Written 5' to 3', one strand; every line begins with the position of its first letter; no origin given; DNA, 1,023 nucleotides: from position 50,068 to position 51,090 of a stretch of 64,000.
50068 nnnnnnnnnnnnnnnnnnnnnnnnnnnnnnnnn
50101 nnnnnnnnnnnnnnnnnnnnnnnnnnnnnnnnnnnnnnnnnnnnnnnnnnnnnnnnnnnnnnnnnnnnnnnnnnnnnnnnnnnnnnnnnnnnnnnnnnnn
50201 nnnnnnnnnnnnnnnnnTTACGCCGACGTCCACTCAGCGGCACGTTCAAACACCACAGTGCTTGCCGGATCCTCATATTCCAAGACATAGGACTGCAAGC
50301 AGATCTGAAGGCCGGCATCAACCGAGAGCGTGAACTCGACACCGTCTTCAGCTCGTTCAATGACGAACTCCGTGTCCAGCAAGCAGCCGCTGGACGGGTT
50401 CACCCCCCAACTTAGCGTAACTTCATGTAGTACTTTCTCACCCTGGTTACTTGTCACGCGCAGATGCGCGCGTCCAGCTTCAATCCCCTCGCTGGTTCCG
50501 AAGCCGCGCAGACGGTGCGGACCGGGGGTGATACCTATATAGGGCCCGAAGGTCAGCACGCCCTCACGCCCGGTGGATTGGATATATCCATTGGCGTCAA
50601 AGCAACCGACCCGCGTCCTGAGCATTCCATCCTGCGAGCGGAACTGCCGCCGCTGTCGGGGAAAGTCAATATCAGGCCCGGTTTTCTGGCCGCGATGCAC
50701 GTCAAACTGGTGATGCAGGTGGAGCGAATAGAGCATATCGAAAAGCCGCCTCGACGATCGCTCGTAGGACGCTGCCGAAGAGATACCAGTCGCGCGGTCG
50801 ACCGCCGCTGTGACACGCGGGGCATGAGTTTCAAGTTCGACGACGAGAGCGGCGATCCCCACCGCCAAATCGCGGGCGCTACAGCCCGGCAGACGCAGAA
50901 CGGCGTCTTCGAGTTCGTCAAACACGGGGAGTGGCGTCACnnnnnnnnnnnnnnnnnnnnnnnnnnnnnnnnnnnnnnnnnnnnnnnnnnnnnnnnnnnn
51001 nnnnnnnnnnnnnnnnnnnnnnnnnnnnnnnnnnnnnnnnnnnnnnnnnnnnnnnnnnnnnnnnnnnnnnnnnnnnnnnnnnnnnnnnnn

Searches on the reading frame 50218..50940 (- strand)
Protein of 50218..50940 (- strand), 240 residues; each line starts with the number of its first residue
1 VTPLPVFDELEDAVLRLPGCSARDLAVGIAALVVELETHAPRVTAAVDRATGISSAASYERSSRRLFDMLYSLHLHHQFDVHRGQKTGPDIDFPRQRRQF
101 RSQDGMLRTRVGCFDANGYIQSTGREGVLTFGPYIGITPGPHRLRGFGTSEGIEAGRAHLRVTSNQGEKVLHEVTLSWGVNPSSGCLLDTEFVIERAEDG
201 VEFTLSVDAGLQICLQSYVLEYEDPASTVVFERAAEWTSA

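Call 43: search_protein_families(library=pfam, proteins=[window:50218-50940:-], max_evalue=0.01)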
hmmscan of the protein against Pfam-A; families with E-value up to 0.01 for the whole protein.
window:50218-50940:- (240 aa): 0 families

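Call 69: predict_structure(protein=window:50221-50880:-)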
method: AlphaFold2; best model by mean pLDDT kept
length: 220 residues; sequences in the alignment: 1
mean_pLDDT: 44.8   pTM: 0.38
mean pLDDT of the five models: 44.8, 39.9, 38.6, 36.7, 34.6
residues with pLDDT >= 90: 0; 70-90: 1; 50-70: 60; < 50: 159
segments of 3 or more residues with pLDDT < 50: 1-12, 30-33, 35-133, 159-167, 189-201, 203-220
pLDDT, mean of each block of 10 residues (from residue 1): 43 55 52 46 43 38 30 32 36 31 37 42 47 54 62 58 44 54 53 44 44 42
secondary structure, 60 per line:
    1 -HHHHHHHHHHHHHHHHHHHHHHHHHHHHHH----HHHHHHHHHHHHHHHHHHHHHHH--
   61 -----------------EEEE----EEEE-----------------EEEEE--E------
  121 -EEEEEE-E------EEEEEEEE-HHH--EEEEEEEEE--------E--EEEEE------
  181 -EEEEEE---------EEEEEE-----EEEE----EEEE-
elements in order: H2-31 H36-58 E78-81 E86-89 E107-111 E122-127 E136-143 E150-158 E170-174 E182-187 E197-202 E208-211 E216-219
